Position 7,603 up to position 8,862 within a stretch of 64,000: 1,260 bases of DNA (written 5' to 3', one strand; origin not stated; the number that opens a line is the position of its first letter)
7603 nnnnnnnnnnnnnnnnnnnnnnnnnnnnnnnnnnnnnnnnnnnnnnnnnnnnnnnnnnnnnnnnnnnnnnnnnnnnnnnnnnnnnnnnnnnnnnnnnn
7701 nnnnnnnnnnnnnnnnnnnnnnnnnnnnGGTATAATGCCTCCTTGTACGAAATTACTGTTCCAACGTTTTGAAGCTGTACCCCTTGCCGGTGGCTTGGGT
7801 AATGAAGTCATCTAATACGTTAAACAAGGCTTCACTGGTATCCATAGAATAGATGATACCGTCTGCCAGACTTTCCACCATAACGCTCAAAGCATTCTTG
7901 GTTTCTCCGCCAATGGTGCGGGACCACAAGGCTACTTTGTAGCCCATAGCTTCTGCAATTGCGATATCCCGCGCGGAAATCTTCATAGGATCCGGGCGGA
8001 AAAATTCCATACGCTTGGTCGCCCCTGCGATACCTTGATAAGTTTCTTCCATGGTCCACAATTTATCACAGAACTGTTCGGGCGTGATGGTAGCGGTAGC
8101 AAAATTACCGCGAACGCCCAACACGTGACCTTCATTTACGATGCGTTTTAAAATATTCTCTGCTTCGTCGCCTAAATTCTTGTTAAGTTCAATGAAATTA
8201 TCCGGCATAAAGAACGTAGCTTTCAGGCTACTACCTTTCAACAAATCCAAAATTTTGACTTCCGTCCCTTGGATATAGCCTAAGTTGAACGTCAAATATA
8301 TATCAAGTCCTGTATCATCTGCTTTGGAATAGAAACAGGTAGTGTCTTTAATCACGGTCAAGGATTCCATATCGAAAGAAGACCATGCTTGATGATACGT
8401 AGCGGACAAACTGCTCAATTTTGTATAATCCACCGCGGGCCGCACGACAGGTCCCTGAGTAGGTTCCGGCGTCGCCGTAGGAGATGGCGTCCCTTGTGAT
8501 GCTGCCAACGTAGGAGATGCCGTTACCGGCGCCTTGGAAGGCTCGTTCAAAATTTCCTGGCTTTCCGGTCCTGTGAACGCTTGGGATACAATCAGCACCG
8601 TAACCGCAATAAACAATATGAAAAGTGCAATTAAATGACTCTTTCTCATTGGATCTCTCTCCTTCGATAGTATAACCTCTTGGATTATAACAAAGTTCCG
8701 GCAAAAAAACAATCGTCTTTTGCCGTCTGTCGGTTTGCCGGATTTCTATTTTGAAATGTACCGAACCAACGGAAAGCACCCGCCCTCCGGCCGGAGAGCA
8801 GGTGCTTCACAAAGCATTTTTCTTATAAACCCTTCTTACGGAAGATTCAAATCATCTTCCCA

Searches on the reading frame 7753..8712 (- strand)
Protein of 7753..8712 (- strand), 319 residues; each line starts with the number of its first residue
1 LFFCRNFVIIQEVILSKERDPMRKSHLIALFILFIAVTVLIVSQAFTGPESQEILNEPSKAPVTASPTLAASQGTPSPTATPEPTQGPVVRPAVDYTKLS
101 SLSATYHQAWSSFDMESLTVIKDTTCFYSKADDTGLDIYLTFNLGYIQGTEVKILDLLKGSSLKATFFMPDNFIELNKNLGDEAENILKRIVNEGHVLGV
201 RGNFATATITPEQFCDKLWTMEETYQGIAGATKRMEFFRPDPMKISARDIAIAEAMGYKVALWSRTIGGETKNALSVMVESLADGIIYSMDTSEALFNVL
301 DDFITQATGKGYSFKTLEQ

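Call 90: search_protein_families(library=pfam, proteins=[window:7753-8712:-], max_evalue=0.00001)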
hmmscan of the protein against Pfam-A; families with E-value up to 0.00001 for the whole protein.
window:7753-8712:- (319 aa): 1 family
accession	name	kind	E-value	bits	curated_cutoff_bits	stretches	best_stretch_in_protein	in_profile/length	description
PF01522.26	Polysacc_deac_1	-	3.9e-10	40.2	23.1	1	137-260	8-123/124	Polysaccharide deacetylase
